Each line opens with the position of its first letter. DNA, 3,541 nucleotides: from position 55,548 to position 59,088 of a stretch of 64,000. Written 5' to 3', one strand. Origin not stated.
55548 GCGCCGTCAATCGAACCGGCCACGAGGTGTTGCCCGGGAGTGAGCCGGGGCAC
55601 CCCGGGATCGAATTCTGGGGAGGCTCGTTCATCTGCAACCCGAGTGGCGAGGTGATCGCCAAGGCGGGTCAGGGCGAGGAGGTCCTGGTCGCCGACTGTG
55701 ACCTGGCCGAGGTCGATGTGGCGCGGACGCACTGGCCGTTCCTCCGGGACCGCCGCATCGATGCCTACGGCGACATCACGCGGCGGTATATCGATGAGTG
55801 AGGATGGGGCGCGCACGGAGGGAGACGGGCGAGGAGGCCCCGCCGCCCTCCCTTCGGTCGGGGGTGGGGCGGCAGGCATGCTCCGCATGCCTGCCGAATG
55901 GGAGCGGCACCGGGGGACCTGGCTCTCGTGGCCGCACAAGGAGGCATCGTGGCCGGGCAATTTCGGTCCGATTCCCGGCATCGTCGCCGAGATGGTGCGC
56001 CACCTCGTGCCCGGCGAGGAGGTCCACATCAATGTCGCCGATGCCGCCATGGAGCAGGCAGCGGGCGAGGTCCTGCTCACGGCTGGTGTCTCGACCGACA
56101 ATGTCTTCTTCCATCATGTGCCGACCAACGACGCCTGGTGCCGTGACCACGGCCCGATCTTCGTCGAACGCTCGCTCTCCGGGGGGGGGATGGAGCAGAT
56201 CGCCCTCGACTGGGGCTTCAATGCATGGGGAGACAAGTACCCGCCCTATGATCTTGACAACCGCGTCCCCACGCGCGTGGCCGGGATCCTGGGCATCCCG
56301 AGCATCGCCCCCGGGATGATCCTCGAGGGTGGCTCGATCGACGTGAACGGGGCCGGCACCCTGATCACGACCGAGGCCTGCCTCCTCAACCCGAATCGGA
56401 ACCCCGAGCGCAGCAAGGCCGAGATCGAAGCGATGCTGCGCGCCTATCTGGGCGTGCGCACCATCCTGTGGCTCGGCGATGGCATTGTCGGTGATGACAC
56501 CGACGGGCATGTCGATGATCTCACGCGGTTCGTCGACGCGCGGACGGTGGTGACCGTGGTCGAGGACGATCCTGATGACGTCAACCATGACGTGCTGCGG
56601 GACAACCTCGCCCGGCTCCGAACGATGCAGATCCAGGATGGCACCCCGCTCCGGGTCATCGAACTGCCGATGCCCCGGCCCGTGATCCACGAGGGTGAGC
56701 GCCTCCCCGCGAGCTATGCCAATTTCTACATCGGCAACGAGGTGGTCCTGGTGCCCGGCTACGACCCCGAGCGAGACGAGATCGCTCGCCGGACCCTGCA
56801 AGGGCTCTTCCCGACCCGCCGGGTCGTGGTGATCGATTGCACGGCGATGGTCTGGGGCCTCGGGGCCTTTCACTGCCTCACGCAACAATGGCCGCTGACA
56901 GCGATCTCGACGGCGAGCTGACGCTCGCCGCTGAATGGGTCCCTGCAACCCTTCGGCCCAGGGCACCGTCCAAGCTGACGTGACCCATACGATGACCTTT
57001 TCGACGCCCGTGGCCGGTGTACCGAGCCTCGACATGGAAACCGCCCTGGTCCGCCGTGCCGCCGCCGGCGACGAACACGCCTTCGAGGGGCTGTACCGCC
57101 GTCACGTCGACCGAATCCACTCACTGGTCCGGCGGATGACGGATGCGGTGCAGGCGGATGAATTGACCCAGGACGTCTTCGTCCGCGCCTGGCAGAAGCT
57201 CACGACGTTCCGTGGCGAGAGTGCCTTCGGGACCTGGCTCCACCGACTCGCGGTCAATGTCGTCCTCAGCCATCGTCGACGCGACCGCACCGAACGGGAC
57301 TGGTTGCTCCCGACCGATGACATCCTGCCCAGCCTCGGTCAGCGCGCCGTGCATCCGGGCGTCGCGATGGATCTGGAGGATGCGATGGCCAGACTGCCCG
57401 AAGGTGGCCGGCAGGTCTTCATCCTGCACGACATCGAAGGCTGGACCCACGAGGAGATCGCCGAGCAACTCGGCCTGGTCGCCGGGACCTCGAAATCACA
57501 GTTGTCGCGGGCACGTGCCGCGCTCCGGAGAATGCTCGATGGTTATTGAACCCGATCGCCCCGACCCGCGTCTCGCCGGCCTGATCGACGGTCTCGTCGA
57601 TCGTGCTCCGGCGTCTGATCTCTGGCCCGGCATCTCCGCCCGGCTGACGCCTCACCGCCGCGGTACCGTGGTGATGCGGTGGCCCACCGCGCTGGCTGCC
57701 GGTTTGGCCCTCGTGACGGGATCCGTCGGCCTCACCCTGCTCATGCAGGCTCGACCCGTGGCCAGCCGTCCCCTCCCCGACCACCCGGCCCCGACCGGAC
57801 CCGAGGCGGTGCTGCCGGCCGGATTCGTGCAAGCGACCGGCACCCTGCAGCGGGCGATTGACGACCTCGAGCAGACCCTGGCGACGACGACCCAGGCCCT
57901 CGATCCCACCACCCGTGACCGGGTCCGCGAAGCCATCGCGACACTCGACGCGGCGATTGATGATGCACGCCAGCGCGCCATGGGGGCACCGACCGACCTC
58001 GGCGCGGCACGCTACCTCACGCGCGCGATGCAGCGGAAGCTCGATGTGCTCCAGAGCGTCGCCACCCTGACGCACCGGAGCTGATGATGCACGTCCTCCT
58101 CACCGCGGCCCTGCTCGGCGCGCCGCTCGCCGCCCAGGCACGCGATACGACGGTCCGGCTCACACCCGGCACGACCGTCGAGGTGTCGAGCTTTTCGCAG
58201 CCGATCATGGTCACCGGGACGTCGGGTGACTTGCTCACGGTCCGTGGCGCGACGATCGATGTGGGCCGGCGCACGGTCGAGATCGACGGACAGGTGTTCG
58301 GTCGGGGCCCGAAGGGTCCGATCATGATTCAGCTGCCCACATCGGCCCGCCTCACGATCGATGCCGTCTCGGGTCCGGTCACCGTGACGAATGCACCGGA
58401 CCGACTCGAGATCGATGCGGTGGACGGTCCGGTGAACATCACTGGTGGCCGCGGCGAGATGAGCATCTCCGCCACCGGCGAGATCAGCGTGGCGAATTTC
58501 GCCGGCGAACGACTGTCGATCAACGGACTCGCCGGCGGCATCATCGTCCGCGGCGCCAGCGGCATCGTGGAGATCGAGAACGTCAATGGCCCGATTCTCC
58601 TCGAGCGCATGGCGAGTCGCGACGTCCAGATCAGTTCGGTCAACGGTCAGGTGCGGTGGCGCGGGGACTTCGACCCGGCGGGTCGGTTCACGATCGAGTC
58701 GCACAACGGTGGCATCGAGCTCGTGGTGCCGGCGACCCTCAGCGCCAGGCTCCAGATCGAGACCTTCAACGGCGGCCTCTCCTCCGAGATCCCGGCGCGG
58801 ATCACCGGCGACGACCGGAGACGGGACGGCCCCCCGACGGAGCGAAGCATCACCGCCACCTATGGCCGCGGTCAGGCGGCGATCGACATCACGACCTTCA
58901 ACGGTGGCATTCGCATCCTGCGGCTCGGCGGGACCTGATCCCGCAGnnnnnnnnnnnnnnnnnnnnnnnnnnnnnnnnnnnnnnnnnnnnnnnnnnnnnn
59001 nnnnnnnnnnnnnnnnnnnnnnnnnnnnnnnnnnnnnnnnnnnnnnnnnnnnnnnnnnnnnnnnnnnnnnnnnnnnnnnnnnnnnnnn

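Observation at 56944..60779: Exactly duplicated ECF-type promoter links the ECF sigma operon to the downstream DUF4097 pair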

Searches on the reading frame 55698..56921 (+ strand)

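Call 10: search_protein_families(library=pfam, proteins=[window:55698-56921:+], max_evalue=0.01)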
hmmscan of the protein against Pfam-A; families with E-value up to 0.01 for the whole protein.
window:55698-56921:+ (407 aa): 1 family
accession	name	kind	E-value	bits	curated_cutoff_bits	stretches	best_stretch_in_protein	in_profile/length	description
PF04371.20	PAD_porph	-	4.2e-120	401.3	25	1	63-399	1-321/321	Porphyromonas-type peptidyl-arginine deiminase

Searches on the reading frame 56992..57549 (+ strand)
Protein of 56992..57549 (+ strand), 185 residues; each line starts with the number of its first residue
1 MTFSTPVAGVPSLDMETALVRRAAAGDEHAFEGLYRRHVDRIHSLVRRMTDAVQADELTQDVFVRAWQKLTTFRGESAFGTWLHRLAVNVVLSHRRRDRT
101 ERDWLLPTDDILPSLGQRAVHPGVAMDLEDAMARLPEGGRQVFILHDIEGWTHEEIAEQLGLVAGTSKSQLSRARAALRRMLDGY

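Call 10: search_protein_families(library=pfam, proteins=[window:56992-57549:+], max_evalue=0.01)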
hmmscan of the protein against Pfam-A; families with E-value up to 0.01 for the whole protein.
window:56992-57549:+ (185 aa): 4 families
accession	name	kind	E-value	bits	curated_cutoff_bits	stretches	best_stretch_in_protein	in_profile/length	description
PF08281.18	Sigma70_r4_2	-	4.1e-17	62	25.7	1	126-178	2-54/54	Sigma-70, region 4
PF04542.20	Sigma70_r2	-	1.1e-15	57.6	24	1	34-99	1-69/71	Sigma-70 region 2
PF04545.22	Sigma70_r4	-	2.5e-09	36.9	24.1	1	131-179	1-49/50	Sigma-70, region 4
PF07638.17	Sigma70_ECF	-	3e-06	27.7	21.1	1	17-182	5-183/185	ECF sigma factor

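Call 12: find_related_loci(query=window:57034-57549:+, collection=genome_contigs, flank=8000)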
Query window:57034-57549:+ (171 aa) in genome_contigs; peptide patterns used: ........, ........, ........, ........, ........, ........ (x = any residue, [..] = any of these).
599 stretches matched a pattern (row limit reached: there are more); 197 encode a relative of the query (tblastn E <= 1e-3); the best 80 are kept; 80 distinct loci.
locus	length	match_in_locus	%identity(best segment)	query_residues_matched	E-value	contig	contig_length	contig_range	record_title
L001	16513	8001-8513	78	1-171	2e-74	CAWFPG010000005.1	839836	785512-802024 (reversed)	MAG: uncultured Gemmatimonadales bacterium isolate MFD05684.bin.1.19 genome assembly, contig: contig_32810, whole genome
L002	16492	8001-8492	74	6-169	2e-74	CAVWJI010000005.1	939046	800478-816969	MAG: uncultured Gemmatimonadales bacterium isolate MFD05502.bin.2.102 genome assembly, contig: contig_46801, whole genom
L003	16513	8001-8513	76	1-171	5e-74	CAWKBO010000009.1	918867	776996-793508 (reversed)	MAG: uncultured Gemmatimonadales bacterium isolate MFD05442.bin.2.33 genome assembly, contig: contig_6672, whole genome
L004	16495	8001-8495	68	7-171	2e-72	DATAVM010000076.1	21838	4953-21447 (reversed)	MAG TPA_asm: Gemmatimonadales bacterium isolate SMAG_U5599 k141_78548, whole genome shotgun sequence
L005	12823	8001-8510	66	1-170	2e-64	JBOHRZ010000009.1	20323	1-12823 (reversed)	MAG: Gemmatimonadales bacterium isolate SE1506_metabat2.bin.11 NODE_577_length_20323_cov_1.148693, whole genome shotgun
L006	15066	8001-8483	65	9-169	4e-64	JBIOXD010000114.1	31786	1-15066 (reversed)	MAG: Gemmatimonadales bacterium isolate MAG065 k127_4823721, whole genome shotgun sequence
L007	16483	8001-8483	63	9-169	3e-63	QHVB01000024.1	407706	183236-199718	MAG: Gemmatimonadetes bacterium isolate AG14 14_0929_12_30cm_scaffold_1_curated, whole genome shotgun sequence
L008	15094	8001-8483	63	9-169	2e-63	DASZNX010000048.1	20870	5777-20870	MAG TPA_asm: Gemmatimonadales bacterium isolate SMAG_U5929 k141_353856, whole genome shotgun sequence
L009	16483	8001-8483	63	9-169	1e-62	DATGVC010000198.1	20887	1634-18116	MAG TPA_asm: Gemmatimonadales bacterium isolate SMAG_U10546 k141_992712, whole genome shotgun sequence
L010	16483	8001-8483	63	9-169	5e-62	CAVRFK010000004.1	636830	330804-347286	MAG: uncultured Gemmatimonadales bacterium isolate MFD04935.bin.2.102 genome assembly, contig: contig_1365, whole genome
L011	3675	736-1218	62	9-169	7e-62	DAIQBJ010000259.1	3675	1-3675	MAG TPA_asm: Gemmatimonadales bacterium isolate CTOTU27894 NODE_6703_length_3675_cov_5.282320, whole genome shotgun sequ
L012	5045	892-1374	62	9-169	1e-61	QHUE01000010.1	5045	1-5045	MAG: Gemmatimonadetes bacterium isolate AG35 14_0903_16_40cm_scaffold_21053_curated, whole genome shotgun sequence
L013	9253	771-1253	62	9-169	2e-61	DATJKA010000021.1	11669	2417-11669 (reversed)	MAG TPA_asm: Gemmatimonadales bacterium isolate SMAG_U15580 k141_6132719, whole genome shotgun sequence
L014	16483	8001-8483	61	9-169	1e-60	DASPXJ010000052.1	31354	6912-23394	MAG TPA_asm: Gemmatimonadales bacterium isolate SMAG_U11564 k141_726519, whole genome shotgun sequence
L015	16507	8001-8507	61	2-170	1e-60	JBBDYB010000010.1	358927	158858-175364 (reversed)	MAG: Gemmatimonadales bacterium isolate LejiaD_68_345 Lejia_D_27_length_358927_cov_218, whole genome shotgun sequence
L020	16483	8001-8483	61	9-169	9e-58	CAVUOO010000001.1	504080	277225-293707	MAG: uncultured Gemmatimonadales bacterium isolate MFD06085.bin.3.113 genome assembly, contig: contig_12410, whole genom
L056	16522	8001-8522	53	5-169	2e-48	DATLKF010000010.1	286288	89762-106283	MAG TPA_asm: Gemmatimonadales bacterium isolate SMAG_U13715 k141_38968, whole genome shotgun sequence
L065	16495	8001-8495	52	6-169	4e-47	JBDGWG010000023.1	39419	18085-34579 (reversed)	MAG: Gemmatimonadota bacterium isolate M3-2_Bin_396 M3-2_Bin_396_scaffold_2840, whole genome shotgun sequence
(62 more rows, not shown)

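Call 35: search_solved_structures(query=window:56992-57549:+, max_evalue=0.001)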
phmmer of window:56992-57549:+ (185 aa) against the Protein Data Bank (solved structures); distinct sequences matched with E-value up to 0.001: 24.
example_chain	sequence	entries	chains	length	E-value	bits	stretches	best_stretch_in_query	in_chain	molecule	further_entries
6in7_B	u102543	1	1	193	2.9e-20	76.3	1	15-182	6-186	RNA polymerase sigma-H factor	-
8z6g_B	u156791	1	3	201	3.3e-20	76.1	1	15-182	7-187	RNA polymerase sigma factor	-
9m9d_F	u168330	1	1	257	3.6e-20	76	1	30-182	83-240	ECF RNA polymerase sigma factor SigE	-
9m9e_F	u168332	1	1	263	3.9e-20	75.9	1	30-182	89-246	ECF RNA polymerase sigma factor SigE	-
9m98_F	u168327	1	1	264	3.9e-20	75.9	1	30-182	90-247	ECF RNA polymerase sigma factor SigE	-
1or7_A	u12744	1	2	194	1.4e-18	70.9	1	17-179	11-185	RNA polymerase sigma-E factor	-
6jbq_F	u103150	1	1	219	1.7e-18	70.5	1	16-179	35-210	ECF RNA polymerase sigma-E factor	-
5wuq_A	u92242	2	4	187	2e-15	60.6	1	20-182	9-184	ECF RNA polymerase sigma factor SigW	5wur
7qh5_A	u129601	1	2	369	1.3e-14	57.9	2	25-107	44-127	RNA polymerase sigma factor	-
6jcy_F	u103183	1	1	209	1e-13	55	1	39-182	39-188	ECF RNA polymerase sigma factor SigH,ECF RNA polymerase sigma factor SigE,ECF RNA polymera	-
2map_A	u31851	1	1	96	1.3e-13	54.7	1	17-93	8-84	RNA polymerase sigma factor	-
2mao_A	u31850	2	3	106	1.5e-13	54.5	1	17-93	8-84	RNA polymerase sigma factor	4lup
4cxf_A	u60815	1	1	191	9.2e-13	51.9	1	14-183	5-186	RNA POLYMERASE SIGMA FACTOR CNRH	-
6dv9_F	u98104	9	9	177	1.2e-11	48.3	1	19-182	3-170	ECF RNA polymerase sigma factor SigL | RNA polymerase sigma factor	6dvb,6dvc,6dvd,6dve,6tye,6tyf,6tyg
5zx2_F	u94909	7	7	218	1.7e-11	47.8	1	40-182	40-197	ECF RNA polymerase sigma factor SigH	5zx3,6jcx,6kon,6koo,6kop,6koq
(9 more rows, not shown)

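Call 36: search_protein_families(library=ncbifam, proteins=[window:56992-57549:+], max_evalue=0.01)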
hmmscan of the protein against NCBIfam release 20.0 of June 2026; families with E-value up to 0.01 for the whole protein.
window:56992-57549:+ (185 aa): 92 families (the best 25 are shown)
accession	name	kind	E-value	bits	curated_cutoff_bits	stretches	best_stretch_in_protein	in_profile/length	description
NF009171.0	PRK12518.1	equivalog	1.4e-35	122.9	208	1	12-182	10-184/191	RNA polymerase sigma factor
NF008888.0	PRK11922.1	equivalog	9e-33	113.8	204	1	14-182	15-196/231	RNA polymerase sigma factor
NF007225.0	PRK09643.1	equivalog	1.2e-31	110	190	1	17-183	15-183/204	RNA polymerase sigma factor SigM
NF004113.0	PRK05602.1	equivalog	1.1e-29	103.6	208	1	14-183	30-202/211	RNA polymerase sigma factor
TIGR02939.1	RpoE_Sigma70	equivalog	1.2e-26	93.9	236.15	2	15-93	6-85/190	RNA polymerase sigma factor RpoE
NF007216.0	PRK09638.1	equivalog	2.6e-26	92.5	194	1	16-182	5-174/180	RNA polymerase sigma factor SigY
TIGR02937.1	sigma70-ECF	superfamily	3.6e-26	91.8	42.9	1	29-182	1-165/165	sigma-70 family RNA polymerase sigma factor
NF009166.1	PRK12513.1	equivalog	5.1e-26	91.6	206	1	16-183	9-187/193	RNA polymerase sigma factor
TIGR02983.1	SigE-fam_strep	subfamily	1.1e-24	87.2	141.55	1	27-182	4-158/162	SigE family RNA polymerase sigma factor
NF007229.0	PRK09647.1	equivalog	1.2e-24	86.8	265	1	26-182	41-202/220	RNA polymerase sigma factor SigE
NF006089.0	PRK08241.1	subfamily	1.7e-22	80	240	2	15-99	8-93/343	RNA polymerase subunit sigma-70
NF009190.0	PRK12538.1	equivalog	3.5e-22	79.2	303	1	11-183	45-220/233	RNA polymerase sigma factor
TIGR02985.1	Sig70_bacteroi1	subfamily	8.3e-22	78.1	126.4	1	29-181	1-161/162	RNA polymerase sigma-70 factor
TIGR02960.1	SigX5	hypoth_equivalog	2.8e-21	76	264.75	2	26-99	2-77/322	RNA polymerase sigma-70 factor, TIGR02960 family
TIGR02959.1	SigZ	equivalog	4.6e-21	75.4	168.65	1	45-183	12-149/170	RNA polymerase sigma factor SigZ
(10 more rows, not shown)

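Call 41: search_protein_families(library=pfam, proteins=[L009:8486-9154:+, L020:8499-9185:+, L065:8624-9310:+, L056:10098-10607:+], max_evalue=0.1)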
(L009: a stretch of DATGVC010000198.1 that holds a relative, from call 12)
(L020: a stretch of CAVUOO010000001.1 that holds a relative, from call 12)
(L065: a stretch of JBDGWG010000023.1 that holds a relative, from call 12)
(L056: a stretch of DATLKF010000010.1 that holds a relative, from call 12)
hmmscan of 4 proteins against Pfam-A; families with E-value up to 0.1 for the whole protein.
L009:8486-9154:+ (222 aa): 2 families
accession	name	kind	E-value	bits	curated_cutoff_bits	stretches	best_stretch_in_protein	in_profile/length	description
PF13490.11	zf-HC2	-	1.1e-11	45.1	22.2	1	4-35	3-34/35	Putative zinc-finger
PF13428.12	TPR_14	-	0.0085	17.1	23.5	0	130-159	4-33/44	Tetratricopeptide repeat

L020:8499-9185:+ (228 aa): 1 family
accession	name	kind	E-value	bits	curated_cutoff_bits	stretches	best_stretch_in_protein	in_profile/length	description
PF13490.11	zf-HC2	-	2.9e-09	37.3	22.2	1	6-36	5-35/35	Putative zinc-finger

L065:8624-9310:+ (228 aa): 2 families
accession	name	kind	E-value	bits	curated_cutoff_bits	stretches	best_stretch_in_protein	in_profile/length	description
PF13490.11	zf-HC2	-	4.1e-07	30.4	22.2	1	3-30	3-30/35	Putative zinc-finger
PF18186.6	SLATT_4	-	0.024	14.8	27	1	159-197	117-155/165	SMODS and SLOG-associating 2TM effector domain family 4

L056:10098-10607:+ (169 aa): 0 families

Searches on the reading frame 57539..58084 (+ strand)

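Call 36: search_protein_families(library=ncbifam, proteins=[window:57539-58084:+], max_evalue=0.01)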
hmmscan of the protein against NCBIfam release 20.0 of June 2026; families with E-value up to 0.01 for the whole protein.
window:57539-58084:+ (181 aa): 0 families

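Call 41: search_protein_families(library=pfam, proteins=[window:57539-58084:+], max_evalue=0.1)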
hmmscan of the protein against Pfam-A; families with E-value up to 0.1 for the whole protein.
window:57539-58084:+ (181 aa): 2 families
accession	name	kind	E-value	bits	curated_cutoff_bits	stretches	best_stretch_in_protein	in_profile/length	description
PF01442.23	Apolipoprotein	-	0.011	15.9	90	1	100-149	127-176/190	Apolipoprotein A1/A4/E domain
PF12296.13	HsbA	-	0.082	13.8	33.5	0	98-156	6-63/121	Hydrophobic surface binding protein A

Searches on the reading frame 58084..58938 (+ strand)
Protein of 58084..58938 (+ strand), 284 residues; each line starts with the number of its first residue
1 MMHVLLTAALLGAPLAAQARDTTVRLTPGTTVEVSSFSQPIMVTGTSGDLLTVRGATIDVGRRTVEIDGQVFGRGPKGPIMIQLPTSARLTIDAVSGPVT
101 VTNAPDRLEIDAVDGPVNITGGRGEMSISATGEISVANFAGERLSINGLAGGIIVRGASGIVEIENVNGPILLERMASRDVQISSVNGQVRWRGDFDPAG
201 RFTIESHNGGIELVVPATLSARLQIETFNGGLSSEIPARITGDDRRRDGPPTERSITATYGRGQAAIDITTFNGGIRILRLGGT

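Call 10: search_protein_families(library=pfam, proteins=[window:58084-58938:+], max_evalue=0.01)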
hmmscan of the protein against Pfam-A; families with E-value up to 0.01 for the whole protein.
window:58084-58938:+ (284 aa): 2 families
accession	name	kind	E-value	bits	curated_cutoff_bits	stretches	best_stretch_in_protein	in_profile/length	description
PF13349.12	DUF4097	-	2.2e-09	37.5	22.9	1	57-278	45-246/247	Toastrack DUF4097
PF10106.14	DUF2345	-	2.4e-05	24.6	30.7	0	140-221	58-140/151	Uncharacterized protein conserved in bacteria (DUF2345)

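Call 36: search_protein_families(library=ncbifam, proteins=[window:58084-58938:+], max_evalue=0.01)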
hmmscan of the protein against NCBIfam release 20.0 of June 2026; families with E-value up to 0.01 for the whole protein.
window:58084-58938:+ (284 aa): 2 families
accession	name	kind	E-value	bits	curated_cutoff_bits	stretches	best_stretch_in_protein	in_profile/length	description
NF038025.1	dapto_LiaX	exception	1.1e-09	37.6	350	1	129-236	362-469/512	daptomycin-sensing surface protein LiaX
NF049997.1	LiaG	equivalog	3.9e-06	26.3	285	1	80-278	108-286/286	LiaG family protein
